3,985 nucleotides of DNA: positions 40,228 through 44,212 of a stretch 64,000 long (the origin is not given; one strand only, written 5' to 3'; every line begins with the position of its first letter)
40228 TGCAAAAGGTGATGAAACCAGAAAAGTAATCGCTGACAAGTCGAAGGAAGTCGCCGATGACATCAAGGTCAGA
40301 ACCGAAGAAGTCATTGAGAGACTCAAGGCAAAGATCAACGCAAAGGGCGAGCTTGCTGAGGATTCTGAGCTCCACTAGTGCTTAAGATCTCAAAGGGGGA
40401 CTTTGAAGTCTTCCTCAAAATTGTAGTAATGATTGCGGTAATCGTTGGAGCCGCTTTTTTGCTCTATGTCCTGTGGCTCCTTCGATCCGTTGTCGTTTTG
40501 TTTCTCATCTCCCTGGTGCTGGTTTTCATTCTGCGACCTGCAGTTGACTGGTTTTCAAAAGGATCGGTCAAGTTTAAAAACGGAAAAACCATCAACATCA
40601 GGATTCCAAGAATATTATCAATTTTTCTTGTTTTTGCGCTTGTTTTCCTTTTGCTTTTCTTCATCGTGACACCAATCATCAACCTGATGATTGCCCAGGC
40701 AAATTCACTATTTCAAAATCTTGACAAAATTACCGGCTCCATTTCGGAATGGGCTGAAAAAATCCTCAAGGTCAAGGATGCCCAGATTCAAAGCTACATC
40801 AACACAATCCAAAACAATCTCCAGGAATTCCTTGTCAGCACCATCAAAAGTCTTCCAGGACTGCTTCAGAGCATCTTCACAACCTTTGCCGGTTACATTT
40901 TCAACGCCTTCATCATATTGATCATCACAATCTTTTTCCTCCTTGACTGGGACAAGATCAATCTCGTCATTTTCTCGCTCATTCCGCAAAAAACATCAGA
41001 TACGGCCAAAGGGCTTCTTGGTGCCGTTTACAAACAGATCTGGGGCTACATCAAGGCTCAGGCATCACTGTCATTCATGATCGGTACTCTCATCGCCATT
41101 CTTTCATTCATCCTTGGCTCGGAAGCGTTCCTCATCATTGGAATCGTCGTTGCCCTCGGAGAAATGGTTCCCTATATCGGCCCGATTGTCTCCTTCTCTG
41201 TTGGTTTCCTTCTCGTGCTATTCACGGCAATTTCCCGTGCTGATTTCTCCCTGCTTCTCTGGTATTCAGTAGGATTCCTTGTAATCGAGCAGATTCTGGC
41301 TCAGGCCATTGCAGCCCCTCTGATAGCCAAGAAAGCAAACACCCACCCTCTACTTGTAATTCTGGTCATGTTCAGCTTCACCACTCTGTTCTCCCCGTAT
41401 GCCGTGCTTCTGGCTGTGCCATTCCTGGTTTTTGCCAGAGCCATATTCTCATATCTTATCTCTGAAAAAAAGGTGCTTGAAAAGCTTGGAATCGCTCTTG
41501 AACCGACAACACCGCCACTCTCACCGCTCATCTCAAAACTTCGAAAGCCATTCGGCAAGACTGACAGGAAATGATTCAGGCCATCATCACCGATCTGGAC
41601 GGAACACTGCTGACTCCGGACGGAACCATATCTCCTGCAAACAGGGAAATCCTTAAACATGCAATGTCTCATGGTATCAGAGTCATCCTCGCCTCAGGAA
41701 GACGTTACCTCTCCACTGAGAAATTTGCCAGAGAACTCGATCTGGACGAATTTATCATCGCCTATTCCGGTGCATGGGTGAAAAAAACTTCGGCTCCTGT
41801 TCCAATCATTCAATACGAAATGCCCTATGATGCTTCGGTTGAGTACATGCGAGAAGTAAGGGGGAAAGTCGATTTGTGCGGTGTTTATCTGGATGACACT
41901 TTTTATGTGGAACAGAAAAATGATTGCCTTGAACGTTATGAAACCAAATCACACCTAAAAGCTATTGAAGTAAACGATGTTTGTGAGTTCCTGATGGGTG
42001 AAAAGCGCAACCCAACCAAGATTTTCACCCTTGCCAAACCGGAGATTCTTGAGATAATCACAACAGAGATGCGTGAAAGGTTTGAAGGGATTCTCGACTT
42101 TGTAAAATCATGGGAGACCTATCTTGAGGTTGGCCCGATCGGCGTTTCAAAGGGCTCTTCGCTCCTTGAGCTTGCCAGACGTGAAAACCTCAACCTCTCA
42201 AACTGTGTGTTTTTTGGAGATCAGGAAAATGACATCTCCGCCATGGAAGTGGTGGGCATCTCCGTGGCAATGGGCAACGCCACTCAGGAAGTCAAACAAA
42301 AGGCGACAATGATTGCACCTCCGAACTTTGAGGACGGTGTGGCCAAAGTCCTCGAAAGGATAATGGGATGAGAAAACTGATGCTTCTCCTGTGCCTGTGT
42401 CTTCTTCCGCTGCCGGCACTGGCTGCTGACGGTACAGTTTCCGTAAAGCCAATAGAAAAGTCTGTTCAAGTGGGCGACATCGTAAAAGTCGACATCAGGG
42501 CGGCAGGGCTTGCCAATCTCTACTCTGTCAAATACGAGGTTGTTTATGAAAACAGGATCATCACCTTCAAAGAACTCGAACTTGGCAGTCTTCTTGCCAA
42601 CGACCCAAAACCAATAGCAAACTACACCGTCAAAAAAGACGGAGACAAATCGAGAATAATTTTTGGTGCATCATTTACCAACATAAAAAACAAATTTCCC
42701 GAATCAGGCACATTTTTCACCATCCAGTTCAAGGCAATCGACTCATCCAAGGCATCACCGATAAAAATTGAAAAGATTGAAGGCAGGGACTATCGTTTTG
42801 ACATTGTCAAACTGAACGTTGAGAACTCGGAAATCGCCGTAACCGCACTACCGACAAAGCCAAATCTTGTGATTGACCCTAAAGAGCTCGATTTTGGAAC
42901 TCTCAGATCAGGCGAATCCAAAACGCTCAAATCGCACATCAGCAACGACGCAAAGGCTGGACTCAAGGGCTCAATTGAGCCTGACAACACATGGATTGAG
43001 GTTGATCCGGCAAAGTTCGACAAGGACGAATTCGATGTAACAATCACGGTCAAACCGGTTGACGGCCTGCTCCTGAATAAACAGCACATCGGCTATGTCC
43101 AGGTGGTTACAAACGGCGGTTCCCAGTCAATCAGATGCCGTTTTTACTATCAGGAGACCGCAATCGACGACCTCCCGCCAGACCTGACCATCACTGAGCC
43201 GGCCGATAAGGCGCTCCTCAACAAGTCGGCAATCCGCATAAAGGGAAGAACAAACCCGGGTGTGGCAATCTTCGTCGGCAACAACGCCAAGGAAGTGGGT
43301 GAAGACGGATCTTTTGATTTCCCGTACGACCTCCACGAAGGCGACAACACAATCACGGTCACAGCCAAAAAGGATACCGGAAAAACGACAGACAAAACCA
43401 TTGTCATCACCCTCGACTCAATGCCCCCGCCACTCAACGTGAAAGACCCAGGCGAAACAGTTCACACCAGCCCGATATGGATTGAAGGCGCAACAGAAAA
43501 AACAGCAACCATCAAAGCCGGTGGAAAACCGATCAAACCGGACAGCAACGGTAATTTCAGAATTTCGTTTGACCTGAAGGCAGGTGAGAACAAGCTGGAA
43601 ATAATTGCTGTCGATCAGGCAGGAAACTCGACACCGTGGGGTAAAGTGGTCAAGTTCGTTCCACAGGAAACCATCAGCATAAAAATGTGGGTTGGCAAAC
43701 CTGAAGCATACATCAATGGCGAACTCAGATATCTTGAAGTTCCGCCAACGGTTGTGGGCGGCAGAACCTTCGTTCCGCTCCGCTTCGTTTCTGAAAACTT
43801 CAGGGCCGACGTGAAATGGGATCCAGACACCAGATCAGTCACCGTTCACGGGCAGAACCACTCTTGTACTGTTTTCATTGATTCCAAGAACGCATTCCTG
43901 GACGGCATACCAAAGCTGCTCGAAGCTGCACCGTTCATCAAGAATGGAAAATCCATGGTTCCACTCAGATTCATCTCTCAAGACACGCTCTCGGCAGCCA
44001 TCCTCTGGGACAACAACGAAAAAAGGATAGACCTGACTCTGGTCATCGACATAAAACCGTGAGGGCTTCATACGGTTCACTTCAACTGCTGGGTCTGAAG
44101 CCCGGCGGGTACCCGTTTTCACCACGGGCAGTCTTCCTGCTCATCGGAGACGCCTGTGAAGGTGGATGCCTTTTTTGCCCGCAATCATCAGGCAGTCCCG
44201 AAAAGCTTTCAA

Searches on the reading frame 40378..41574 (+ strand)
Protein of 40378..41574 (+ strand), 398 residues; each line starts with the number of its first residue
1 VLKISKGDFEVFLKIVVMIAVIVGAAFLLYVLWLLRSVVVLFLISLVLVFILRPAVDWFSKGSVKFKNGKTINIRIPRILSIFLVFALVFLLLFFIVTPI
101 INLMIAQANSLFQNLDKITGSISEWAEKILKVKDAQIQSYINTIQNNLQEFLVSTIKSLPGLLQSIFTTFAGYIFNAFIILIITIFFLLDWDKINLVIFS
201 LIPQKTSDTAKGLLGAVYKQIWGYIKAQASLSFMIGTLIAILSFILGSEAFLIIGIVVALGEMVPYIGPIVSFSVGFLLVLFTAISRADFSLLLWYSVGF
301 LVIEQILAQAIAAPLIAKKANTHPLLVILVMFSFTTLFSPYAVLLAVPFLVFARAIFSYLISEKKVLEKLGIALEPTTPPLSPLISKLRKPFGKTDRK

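Call 3: search_protein_families(library=pfam, proteins=[window:40378-41574:+], max_evalue=0.01)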
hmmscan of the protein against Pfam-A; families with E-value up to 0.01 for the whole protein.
window:40378-41574:+ (398 aa): 1 family
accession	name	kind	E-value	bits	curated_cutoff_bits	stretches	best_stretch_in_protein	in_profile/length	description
PF01594.21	AI-2E_transport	-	8.9e-39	134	34.3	1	20-358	3-324/327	AI-2E family transporter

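Call 4: search_protein_families(library=ncbifam, proteins=[window:40378-41574:+], max_evalue=0.01)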
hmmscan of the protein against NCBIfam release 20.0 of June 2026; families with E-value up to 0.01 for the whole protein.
window:40378-41574:+ (398 aa): 2 families
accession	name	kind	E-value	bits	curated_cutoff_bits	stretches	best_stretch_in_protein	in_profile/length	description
TIGR02872.1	spore_ytvI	equivalog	2e-22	80.1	198.15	1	18-354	2-333/341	sporulation integral membrane protein YtvI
NF045801.1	efflux_ABUW_0982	equivalog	5.4e-15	55.2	675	1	17-349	7-332/392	chloramphenicol efflux transporter CxpE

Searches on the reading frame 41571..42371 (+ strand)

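Call 3: search_protein_families(library=pfam, proteins=[window:41571-42371:+], max_evalue=0.01)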
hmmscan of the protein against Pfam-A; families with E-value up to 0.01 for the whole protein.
window:41571-42371:+ (266 aa): 5 families
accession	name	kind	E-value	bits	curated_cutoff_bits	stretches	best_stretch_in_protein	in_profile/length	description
PF08282.18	Hydrolase_3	-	3.9e-61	207.4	20.9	1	5-261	1-255/255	haloacid dehalogenase-like hydrolase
PF05116.19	S6PP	-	9.2e-13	48.8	20.3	2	175-242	147-215/247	Sucrose-6F-phosphate phosphohydrolase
PF00702.32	Hydrolase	-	7.6e-12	46.5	26.4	1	173-229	136-191/191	haloacid dehalogenase-like hydrolase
PF12710.13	HAD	-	2.4e-06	28.5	27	0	194-226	155-189/189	haloacid dehalogenase-like hydrolase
PF13419.12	HAD_2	-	0.0011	19.5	23.8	0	195-234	138-177/178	Haloacid dehalogenase-like hydrolase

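Call 4: search_protein_families(library=ncbifam, proteins=[window:41571-42371:+], max_evalue=0.01)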
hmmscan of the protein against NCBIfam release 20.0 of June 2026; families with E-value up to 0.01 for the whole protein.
window:41571-42371:+ (266 aa): 35 families (the best 25 are shown)
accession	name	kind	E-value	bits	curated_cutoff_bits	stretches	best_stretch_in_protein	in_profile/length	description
TIGR00099.1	Cof-subfamily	subfamily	1.3e-49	169.1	137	1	5-261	2-256/256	Cof-type HAD-IIB family hydrolase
NF007806.0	PRK10513.1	equivalog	2.5e-40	138.6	273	1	2-264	3-267/270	sugar-phosphatase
NF008213.0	PRK10976.1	equivalog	6.2e-30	104.6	386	1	1-262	1-261/266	sugar/pyridoxal phosphate phosphatase YigL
NF007821.0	PRK10530.1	equivalog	1e-29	103.6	274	1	4-263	5-269/272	pyridoxal phosphatase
TIGR01484.1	HAD-SF-IIB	subfamily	1.3e-27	97.4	41.8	1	5-234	2-221/221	HAD-IIB family hydrolase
NF045966.1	YcsE_rel_Pase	equivalog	2.3e-24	86.3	220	1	2-261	2-259/265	YcsE-related riboflavin metabolism phosphatase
NF011705.0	PRK15126.1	equivalog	7.7e-24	84.4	336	1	5-244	5-239/272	HMP-PP phosphatase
NF002245.0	PRK01158.1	equivalog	2.9e-23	82.4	198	2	191-264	155-228/233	phosphoglycolate phosphatase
TIGR01487.1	Pglycolate_arch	equivalog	2.1e-19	70.2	122.75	2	186-261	140-215/215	phosphoglycolate phosphatase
TIGR01482.1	SPP-subfamily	subfamily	5.7e-19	68.6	107.15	2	118-264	79-224/225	sucrose-phosphate phosphatase subfamily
TIGR01486.1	HAD-SF-IIB-MPGP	subfamily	8.8e-11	41.6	164.75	1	5-70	2-67/257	mannosyl-3-phosphoglycerate phosphatase family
TIGR02461.1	osmo_MPG_phos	equivalog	1.5e-08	35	244.35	1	5-68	2-64/227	mannosyl-3-phosphoglycerate phosphatase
NF001217.0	PRK00192.1-4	equivalog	1e-07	31.8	373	1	5-68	11-74/265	mannosyl-3-phosphoglycerate phosphatase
TIGR01670.1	KdsC-phosphatas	subfamily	1.1e-07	32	106.95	1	200-250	83-133/154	3-deoxy-D-manno-octulosonate 8-phosphate phosphatase, YrbI family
TIGR00338.1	serB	equivalog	2.9e-07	30.3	144.15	1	193-247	152-205/219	phosphoserine phosphatase SerB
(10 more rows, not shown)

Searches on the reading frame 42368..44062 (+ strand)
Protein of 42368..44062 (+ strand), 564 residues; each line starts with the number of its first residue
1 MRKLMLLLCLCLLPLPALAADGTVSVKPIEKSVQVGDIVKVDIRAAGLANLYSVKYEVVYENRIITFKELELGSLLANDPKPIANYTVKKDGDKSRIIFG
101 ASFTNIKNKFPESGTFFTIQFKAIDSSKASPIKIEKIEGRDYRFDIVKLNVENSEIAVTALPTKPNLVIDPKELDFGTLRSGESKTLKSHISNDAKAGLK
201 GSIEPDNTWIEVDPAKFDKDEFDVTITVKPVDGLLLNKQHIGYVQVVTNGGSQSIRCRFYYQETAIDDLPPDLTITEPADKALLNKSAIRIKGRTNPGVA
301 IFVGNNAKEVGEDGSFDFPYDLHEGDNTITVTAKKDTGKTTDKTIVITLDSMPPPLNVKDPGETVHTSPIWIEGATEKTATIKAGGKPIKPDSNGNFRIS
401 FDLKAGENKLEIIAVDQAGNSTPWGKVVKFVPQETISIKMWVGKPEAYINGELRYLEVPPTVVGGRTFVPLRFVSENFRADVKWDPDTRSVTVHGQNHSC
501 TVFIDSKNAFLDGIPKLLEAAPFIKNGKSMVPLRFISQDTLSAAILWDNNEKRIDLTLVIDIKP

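Call 3: search_protein_families(library=pfam, proteins=[window:42368-44062:+], max_evalue=0.01)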
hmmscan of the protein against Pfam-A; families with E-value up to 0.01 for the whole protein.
window:42368-44062:+ (564 aa): 6 families
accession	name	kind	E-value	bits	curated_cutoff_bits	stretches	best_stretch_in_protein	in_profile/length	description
PF07833.16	Cu_amine_oxidN1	-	7.7e-32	109.9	24.2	2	434-493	49-108/108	Copper amine oxidase N-terminal domain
PF09136.16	Glucodextran_B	-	7.7e-23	80.7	27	2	271-350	1-82/83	Glucodextranase, domain B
PF00963.24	Cohesin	-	3.8e-08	34.1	24.1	1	30-135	7-115/139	Cohesin domain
PF17936.7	Big_6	-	8.6e-07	29.5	27.6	0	370-423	15-75/83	Bacterial Ig domain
PF19077.6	Big_13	-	1.3e-06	29.3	27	0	310-350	58-101/102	Bacterial Ig-like domain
PF12733.13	Cadherin-like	-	1.3e-05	26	24.2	0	289-348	29-85/89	Cadherin-like beta sandwich domain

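Call 4: search_protein_families(library=ncbifam, proteins=[window:42368-44062:+], max_evalue=0.01)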
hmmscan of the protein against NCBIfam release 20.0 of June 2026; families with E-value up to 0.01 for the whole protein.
window:42368-44062:+ (564 aa): 3 families
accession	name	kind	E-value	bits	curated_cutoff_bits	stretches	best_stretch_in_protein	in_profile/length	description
NF033510.3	Ca_tandemer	repeat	1.2e-07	32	50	1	263-340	3-95/96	Ca2+-stabilized repeat-containing adhesin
NF045517.1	halo_surf_dom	domain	0.00033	20.7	40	0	296-344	33-83/88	BGTF surface domain-containing protein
NF058578.1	CPR_pilus_PamR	equivalog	0.0015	17.5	300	0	273-330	56-117/297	pilus system RbmA-like protein PamR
